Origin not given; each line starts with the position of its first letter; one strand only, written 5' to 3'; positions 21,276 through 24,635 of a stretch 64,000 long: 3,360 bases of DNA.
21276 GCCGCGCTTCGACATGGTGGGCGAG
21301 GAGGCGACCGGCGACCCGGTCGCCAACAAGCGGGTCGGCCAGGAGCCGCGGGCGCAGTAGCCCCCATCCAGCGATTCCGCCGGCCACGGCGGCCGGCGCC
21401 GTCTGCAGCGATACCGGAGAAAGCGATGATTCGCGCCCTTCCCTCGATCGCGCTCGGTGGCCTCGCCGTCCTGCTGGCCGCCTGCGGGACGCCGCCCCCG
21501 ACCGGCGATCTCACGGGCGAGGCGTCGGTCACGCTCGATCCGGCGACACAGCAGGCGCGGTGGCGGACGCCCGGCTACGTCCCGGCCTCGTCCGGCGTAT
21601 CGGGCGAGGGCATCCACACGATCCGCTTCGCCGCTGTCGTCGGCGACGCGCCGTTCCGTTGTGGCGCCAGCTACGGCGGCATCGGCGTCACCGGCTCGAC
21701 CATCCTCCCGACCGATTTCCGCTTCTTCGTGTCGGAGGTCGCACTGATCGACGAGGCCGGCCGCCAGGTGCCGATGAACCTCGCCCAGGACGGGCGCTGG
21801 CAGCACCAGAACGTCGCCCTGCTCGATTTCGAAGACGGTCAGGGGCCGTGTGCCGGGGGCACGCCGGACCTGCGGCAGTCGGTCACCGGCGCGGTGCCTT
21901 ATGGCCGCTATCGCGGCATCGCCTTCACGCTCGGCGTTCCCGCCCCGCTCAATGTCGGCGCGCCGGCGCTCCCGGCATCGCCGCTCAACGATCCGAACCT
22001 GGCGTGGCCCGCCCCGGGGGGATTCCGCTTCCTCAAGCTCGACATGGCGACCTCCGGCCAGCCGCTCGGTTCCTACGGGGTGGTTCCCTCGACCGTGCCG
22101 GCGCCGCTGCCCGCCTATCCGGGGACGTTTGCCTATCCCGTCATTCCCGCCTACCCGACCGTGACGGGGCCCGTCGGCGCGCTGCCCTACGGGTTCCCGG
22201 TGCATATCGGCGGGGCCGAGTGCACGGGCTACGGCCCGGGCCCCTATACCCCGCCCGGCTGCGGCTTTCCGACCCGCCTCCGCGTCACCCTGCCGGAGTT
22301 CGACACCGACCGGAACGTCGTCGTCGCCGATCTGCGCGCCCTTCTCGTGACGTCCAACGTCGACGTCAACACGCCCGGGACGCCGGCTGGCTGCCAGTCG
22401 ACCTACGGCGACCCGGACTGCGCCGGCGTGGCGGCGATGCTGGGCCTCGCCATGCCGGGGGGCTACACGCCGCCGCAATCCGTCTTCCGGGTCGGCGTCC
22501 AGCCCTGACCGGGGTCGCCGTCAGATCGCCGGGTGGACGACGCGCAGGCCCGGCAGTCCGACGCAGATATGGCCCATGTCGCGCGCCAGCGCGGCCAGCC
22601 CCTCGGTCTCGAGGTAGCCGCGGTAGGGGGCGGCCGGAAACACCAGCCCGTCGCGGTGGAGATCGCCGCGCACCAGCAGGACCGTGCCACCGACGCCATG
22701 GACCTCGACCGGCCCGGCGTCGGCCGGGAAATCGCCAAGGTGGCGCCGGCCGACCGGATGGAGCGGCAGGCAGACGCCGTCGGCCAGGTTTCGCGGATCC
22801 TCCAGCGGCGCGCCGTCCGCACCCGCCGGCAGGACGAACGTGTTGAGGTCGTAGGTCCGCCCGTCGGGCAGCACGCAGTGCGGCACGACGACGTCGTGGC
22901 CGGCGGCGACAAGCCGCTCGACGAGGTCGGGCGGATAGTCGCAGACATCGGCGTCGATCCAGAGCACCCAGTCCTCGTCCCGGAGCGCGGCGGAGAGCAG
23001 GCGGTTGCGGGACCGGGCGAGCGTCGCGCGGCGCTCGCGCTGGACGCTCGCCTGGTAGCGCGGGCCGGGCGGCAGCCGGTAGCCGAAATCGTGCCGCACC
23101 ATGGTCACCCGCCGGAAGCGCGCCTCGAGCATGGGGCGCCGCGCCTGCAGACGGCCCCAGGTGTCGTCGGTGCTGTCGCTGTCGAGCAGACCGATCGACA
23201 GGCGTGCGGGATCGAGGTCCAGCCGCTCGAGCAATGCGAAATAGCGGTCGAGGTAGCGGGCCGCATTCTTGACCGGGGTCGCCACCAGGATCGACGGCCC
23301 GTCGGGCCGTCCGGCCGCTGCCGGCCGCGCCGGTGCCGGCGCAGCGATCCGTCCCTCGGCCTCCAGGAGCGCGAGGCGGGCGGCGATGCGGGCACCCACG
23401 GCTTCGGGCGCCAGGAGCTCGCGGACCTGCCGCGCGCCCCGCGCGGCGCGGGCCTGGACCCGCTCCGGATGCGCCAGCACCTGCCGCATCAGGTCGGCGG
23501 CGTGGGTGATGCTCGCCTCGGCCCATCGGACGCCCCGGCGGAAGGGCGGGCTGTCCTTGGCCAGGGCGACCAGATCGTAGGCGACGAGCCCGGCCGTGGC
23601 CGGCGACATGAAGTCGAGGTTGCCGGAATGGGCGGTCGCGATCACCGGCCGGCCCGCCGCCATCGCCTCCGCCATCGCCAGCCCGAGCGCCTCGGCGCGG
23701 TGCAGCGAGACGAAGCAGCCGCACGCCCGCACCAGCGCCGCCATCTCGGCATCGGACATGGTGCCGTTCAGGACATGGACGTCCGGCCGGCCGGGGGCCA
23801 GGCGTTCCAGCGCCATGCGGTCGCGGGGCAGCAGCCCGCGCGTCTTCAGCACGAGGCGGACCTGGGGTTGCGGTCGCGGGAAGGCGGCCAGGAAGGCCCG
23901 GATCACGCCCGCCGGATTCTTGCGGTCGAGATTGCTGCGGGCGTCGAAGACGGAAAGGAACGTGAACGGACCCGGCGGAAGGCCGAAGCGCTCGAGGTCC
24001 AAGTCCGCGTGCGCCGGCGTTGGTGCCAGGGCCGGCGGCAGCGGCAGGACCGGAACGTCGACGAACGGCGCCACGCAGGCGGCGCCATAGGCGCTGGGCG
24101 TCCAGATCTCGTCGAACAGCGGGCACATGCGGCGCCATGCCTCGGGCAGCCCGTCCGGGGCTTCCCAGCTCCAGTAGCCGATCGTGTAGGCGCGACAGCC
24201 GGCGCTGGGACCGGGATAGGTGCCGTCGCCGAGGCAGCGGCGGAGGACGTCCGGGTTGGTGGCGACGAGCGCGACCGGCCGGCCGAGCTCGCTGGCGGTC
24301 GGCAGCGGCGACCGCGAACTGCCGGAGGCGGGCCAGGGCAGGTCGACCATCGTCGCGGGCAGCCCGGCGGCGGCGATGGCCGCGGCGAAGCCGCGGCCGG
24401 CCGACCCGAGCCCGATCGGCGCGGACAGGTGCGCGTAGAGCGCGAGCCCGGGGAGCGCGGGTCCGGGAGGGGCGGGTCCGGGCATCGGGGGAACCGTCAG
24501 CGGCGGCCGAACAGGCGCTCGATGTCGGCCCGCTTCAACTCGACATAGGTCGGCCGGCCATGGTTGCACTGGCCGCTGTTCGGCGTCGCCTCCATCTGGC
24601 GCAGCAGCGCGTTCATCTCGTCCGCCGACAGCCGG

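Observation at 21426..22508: Orphan MbnP-family lipoprotein with an apparently rewired metal site and no MbnH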

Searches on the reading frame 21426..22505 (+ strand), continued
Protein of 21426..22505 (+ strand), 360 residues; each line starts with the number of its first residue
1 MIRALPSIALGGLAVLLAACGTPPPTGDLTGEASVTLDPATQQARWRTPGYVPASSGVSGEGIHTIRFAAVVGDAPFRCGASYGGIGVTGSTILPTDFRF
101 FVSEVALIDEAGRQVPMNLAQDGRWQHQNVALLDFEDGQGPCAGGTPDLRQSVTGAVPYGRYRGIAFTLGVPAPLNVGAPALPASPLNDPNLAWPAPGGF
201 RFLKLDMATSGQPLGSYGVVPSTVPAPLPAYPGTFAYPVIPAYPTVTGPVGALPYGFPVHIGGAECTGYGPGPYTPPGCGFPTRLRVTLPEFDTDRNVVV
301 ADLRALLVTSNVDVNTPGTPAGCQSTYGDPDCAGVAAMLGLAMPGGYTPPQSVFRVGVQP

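Call 36: find_related_loci(query=A2, collection=genome_contigs, flank=10000)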
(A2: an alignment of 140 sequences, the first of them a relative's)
Query A2 (360 aa) in genome_contigs; peptide patterns used: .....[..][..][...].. (x = any residue, [..] = any of these).
599 stretches matched a pattern (row limit reached: there are more); 536 encode a relative of the query (tblastn E <= 1e-3); the best 80 are kept; 80 distinct loci.
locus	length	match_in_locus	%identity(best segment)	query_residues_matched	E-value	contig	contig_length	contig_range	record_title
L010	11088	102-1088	69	25-355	4e-139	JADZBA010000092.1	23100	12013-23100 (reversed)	MAG: Alphaproteobacteria bacterium isolate SJ646 c_000000110876, whole genome shotgun sequence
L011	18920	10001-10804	44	66-356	4e-72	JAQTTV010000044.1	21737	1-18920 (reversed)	MAG: Gallionella sp. isolate STB_49 NODE_5370_length_21737_cov_215.157936_Sandtown_B, whole genome shotgun sequence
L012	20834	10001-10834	41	66-356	1e-71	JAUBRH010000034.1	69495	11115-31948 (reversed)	Microcoleus sp. N9_A2 NODE_76_length_69495_cov_68.269339, whole genome shotgun sequence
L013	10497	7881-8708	40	66-359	1e-71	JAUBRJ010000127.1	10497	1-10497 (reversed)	Microcoleus sp. N3A4 NODE_392_length_10497_cov_38.167466, whole genome shotgun sequence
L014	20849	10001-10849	40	66-356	4e-71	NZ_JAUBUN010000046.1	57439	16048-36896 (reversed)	Microcoleus sp. Aus8_D2 NODE_84_length_57439_cov_32.544315, whole genome shotgun sequence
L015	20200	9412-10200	40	65-356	2e-70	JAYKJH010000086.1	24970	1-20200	MAG: Nostocaceae cyanobacterium isolate 827261 NODE_12610177, whole genome shotgun sequence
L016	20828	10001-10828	40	66-359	2e-70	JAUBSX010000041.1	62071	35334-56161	Microcoleus sp. F4-D5 NODE_68_length_62071_cov_27.529116, whole genome shotgun sequence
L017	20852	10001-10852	38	41-360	1e-69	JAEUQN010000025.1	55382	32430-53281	MAG: Blastocatellia bacterium isolate new MAG-252 NODE_25_length_55382_cov_4.436217, whole genome shotgun sequence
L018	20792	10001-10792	41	66-354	6e-69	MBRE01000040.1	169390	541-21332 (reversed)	Oscillatoriales cyanobacterium USR001 contig_22, whole genome shotgun sequence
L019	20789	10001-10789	46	66-354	3e-69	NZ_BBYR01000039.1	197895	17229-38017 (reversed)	Piscinibacter sakaiensis strain 201-F6, whole genome shotgun sequence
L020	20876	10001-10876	44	66-356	1e-68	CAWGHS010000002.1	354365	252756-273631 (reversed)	MAG: uncultured beta proteobacterium isolate MFD02832.bin.2.78 genome assembly, contig: contig_13870, whole genome shotg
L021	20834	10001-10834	41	66-356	1e-68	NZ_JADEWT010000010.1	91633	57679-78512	Tychonema sp. LEGE 06208 NODE_10_length_91633_cov_13.9065, whole genome shotgun sequence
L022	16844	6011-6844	42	66-356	1e-68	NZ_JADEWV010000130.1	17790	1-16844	Microcoleus sp. LEGE 07076 NODE_251_length_17790_cov_4.73408, whole genome shotgun sequence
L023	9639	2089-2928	44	57-360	5e-68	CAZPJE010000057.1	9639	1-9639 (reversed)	MAG TPA_asm: uncultured Steroidobacteraceae bacterium isolate binchicken_co255_207 genome assembly, contig: k141_5341319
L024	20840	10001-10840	39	41-356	4e-68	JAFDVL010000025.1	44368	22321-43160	MAG: Acidobacteria bacterium isolate SZAS-15 ACID-KAN-5__25__length-44368, whole genome shotgun sequence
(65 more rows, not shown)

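Call 40: search_protein_representatives(alignment_id=A1)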
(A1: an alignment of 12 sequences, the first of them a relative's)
Query: 12 sequences, 366 profile positions. Proteins with E-value up to 0.001 (for the whole library): 1726; up to 1e-10: 1285; up to 1e-30: 669. The best 150 are listed.
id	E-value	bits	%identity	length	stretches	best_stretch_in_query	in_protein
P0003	7.0e-190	647.3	-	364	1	4-366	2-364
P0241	8.7e-109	380.5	-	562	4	63-208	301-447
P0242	6.3e-90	318.4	-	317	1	59-361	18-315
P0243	2.0e-87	310.2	-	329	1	65-361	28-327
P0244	9.0e-84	298.2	-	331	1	62-362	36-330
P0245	3.1e-80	286.6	-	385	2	48-209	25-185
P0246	4.8e-80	285.9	-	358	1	60-360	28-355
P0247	1.2e-76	274.7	-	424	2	41-216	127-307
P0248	9.7e-75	268.5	-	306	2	57-217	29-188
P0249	1.2e-72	261.6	-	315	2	62-215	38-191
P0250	1.4e-72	261.4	-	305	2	65-212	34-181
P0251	3.8e-72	260.0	-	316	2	43-215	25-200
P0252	1.3e-71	258.1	-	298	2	56-209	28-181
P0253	2.3e-71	257.4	-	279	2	61-209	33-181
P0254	5.6e-71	256.1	-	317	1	50-360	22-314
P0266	1.3e-64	235.2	-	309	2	65-222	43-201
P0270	1.5e-63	231.7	-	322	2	14-207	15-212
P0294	4.5e-59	216.9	-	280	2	64-214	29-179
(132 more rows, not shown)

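Call 43: predict_structure(alignment_id=A2)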
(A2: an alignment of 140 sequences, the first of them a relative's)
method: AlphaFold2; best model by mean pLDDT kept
length: 360 residues; sequences in the alignment: 140
mean_pLDDT: 79.9   pTM: 0.76
mean pLDDT of the five models: 79.9, 79.0, 78.9, 78.7, 78.1
residues with pLDDT >= 90: 190; 70-90: 55; 50-70: 68; < 50: 47
segments of 3 or more residues with pLDDT < 50: 6-9, 20-22, 24-34, 234-246
pLDDT, mean of each block of 10 residues (from residue 1): 48 49 45 58 61 54 95 96 98 97 98 98 95 93 83 96 97 81 85 82 96 70 53 47 48 81 73 57 92 97 98 94 88 95 88 92
secondary structure, 60 per line:
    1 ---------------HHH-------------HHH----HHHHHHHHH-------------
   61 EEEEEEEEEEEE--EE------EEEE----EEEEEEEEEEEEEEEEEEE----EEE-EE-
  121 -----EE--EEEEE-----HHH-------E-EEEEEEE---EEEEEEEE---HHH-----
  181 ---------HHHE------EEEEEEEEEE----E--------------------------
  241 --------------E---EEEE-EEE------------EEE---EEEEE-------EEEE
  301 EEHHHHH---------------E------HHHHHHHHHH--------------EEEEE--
elements in order: H39-47 E61-72 E83-86 E91-109 E114-116 E130-134 E152-158 E162-169 E200-209 E259-262 E264-266 E279-281 E285-289 E297-302 H303-307 H330-339 E354-358

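Call 46: fold_search(model_id=the predicted structure, library=pdb)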
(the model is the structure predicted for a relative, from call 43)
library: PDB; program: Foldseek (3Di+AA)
matches with E <= 10: 612; with E <= 0.001: 6
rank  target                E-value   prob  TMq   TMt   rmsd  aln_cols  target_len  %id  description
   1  7l6g_D                5.2e-20  1.00  0.65  0.81   4.0       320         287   26  MbnP from Methylosinus trichosporium (released 2021-05-26)
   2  7l6g_B                5.9e-20  1.00  0.65  0.80   3.9       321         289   26  MbnP from Methylosinus trichosporium (released 2021-05-26)
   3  7l6g_C                7.8e-20  1.00  0.64  0.80   4.0       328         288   26  MbnP from Methylosinus trichosporium (released 2021-05-26)
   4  7l6g_E                1.6e-19  1.00  0.64  0.78   4.0       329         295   25  MbnP from Methylosinus trichosporium (released 2021-05-26)
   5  7l6g_F                2.0e-19  1.00  0.65  0.79   4.0       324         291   26  MbnP from Methylosinus trichosporium (released 2021-05-26)
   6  7l6g_A                4.3e-19  1.00  0.64  0.78   4.3       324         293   25  MbnP from Methylosinus trichosporium (released 2021-05-26)
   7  4nre                  7.1e-02  0.13  0.11  0.06  12.0       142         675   12  The structure of human 15-lipoxygenase-2 with a substrate mimic (released 2014-02-12)
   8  3u6g_B                9.0e-02  0.18  0.12  0.24   7.3       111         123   14  Crystal structure of a domain of unknown function, DUF4425 (BVU_3708) from Bacteroides vulgatus ATCC 8482 at 1.35 A re (released 2011-11-02)
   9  4j0o_D                9.5e-02  0.06  0.10  0.12  12.5       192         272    9  Structure of the Y246A Mutant of the PANTON-VALENTINE LEUCOCIDIN S Component from STAPHYLOCOCCUS AUREUS (released 2014-01-29)
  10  6k3d                  1.2e-01  0.14  0.14  0.12  12.4       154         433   16  Structure of multicopper oxidase mutant (released 2020-05-20)
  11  3b07_B                1.3e-01  0.10  0.11  0.14  24.4       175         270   10  Crystal structure of octameric pore form of gamma-hemolysin from Staphylococcus aureus (released 2011-10-12)
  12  4iyc_D                1.3e-01  0.08  0.13  0.16  12.4       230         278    8  Structure of the T244A mutant of the PANTON-VALENTINE LEUCOCIDIN component from STAPHYLOCOCCUS AUREUS (released 2014-01-29)
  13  1izj                  1.3e-01  0.06  0.08  0.05  17.5       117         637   13  Thermoactinomyces vulgaris R-47 alpha-amylase 1 mutant enzyme f313a (released 2003-07-29)
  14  5lgw_A                1.4e-01  0.09  0.08  0.05  13.4       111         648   18  GlgE isoform 1 from Streptomyces coelicolor D394A mutant co-crystallised with maltodextrin (released 2016-08-17)
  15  3u6g_A                1.5e-01  0.11  0.10  0.21  12.4        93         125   13  Crystal structure of a domain of unknown function, DUF4425 (BVU_3708) from Bacteroides vulgatus ATCC 8482 at 1.35 A re (released 2011-11-02)
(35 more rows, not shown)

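Call 56: find_encoding_contigs(protein=P0011, flank=10000, max_places=3)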
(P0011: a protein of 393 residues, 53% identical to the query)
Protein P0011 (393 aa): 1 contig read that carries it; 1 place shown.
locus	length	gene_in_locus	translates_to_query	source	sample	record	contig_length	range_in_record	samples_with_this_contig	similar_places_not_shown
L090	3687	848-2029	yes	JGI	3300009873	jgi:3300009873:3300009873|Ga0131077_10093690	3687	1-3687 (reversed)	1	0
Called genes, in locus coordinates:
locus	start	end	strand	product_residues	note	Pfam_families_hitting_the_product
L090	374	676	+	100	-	-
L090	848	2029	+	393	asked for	PF20243:MbnP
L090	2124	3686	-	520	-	?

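Call 57: find_encoding_contigs(protein=P0007, flank=10000, max_places=2)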
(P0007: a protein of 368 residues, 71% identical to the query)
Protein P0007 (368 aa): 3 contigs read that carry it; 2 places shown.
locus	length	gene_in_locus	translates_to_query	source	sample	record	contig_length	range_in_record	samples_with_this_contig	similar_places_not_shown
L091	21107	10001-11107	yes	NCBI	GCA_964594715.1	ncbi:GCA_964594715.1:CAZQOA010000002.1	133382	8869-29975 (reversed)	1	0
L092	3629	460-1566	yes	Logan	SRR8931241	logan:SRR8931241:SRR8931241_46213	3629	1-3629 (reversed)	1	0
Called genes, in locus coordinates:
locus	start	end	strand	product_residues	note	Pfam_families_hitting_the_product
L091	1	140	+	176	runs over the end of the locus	PF13673:Acetyltransf_10 (weak), PF00583:Acetyltransf_1, PF13508:Acetyltransf_7, PF08445:FR47 (weak)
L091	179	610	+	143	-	PF01475:FUR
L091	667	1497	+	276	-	PF13444:Acetyltransf_5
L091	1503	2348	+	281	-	PF01553:Acyltransferase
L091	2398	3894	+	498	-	PF00919:UPF0004, PF04055:Radical_SAM, PF01938:TRAM (weak)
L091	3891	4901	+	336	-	PF02562:PhoH, PF13245:AAA_19 (faint), PF13604:AAA_30 (weak)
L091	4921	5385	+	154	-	PF02130:YbeY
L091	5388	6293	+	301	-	PF00571:CBS (weak), PF03471:CorC_HlyC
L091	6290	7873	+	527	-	PF20154:LNT_N, PF00795:CN_hydrolase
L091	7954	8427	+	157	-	PF01381:HTH_3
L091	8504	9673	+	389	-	PF00438:S-AdoMet_synt_N, PF02772:S-AdoMet_synt_M, PF02773:S-AdoMet_synt_C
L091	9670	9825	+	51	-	-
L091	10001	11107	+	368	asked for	PF20243:MbnP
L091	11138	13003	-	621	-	PF20706:GT4-conflict (weak), PF13692:Glyco_trans_1_4 (faint), PF03452:Anp1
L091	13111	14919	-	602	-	PF02518:HATPase_c (weak), PF13589:HATPase_c_3, PF01119:DNA_mis_repair, PF08676:MutL_C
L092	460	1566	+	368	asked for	PF20243:MbnP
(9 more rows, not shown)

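Call 59: find_encoding_contigs(protein=P0266, flank=6000, max_places=3)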
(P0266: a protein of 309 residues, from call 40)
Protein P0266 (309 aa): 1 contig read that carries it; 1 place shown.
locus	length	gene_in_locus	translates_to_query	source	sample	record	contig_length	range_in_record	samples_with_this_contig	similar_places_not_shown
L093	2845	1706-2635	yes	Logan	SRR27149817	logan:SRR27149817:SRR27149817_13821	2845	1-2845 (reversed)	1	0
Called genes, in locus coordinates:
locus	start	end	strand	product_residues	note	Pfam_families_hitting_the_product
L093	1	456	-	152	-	?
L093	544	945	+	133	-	PF11162:DUF2946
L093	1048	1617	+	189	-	PF04314:LpqE-like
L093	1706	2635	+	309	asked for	PF20243:MbnP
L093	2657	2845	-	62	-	?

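Call 69: find_encoding_contigs(protein=P0294, flank=5000, max_places=2)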
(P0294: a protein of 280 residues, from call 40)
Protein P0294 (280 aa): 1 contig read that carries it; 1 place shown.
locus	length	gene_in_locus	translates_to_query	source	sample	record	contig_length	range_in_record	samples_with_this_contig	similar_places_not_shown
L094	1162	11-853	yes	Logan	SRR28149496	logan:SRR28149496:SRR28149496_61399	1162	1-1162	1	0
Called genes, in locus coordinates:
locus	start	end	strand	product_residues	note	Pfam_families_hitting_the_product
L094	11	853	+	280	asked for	PF20243:MbnP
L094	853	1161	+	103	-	?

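Call 70: find_encoding_contigs(protein=P0270, flank=5000, max_places=2)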
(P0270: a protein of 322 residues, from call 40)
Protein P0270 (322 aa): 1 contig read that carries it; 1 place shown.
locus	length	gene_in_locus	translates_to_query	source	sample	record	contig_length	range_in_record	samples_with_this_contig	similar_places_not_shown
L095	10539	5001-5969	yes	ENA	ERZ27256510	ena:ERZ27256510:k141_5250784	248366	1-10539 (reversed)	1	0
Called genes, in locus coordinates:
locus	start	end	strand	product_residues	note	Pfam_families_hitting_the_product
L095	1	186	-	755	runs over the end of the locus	PF03150:CCP_MauG, PF08450:SGL (weak), PF01436:NHL (faint), PF17170:DUF5128 (faint)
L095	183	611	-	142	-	PF13115:YtkA (weak)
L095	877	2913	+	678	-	-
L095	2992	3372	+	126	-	-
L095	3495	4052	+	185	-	PF00578:AhpC-TSA, PF08534:Redoxin, PF00085:Thioredoxin, PF13098:Thioredoxin_2 (weak), PF13905:Thioredoxin_8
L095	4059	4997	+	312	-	PF13948:DUF4215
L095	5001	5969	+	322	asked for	PF20243:MbnP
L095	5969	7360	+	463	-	PF03150:CCP_MauG, PF21419:RoxA-like_Cyt-c (weak)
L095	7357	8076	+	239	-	-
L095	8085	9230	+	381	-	-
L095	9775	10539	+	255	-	?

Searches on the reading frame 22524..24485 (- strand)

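Call 51: search_protein_families(library=pfam, proteins=[window:22524-24485:-], max_evalue=0.001)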
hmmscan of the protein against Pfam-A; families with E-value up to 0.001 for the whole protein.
window:22524-24485:- (654 aa): 5 families
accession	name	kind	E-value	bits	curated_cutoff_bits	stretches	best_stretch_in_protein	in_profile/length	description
PF03452.20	Anp1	-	5e-42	144.6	28.8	1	396-619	20-262/263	Anp1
PF13692.12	Glyco_trans_1_4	-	3.4e-11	44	27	1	196-309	18-133/142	Glycosyl transferases group 1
PF00534.26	Glycos_transf_1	-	6e-11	42.6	26.4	1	188-302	27-140/172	Glycosyl transferases group 1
PF00535.33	Glycos_transf_2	-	2.5e-08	34.5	23.3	1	482-543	59-121/168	Glycosyl transferase family 2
PF20706.3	GT4-conflict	-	3.8e-08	33.2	26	1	205-354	227-372/385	Family 4 Glycosyltransferase in conflict systems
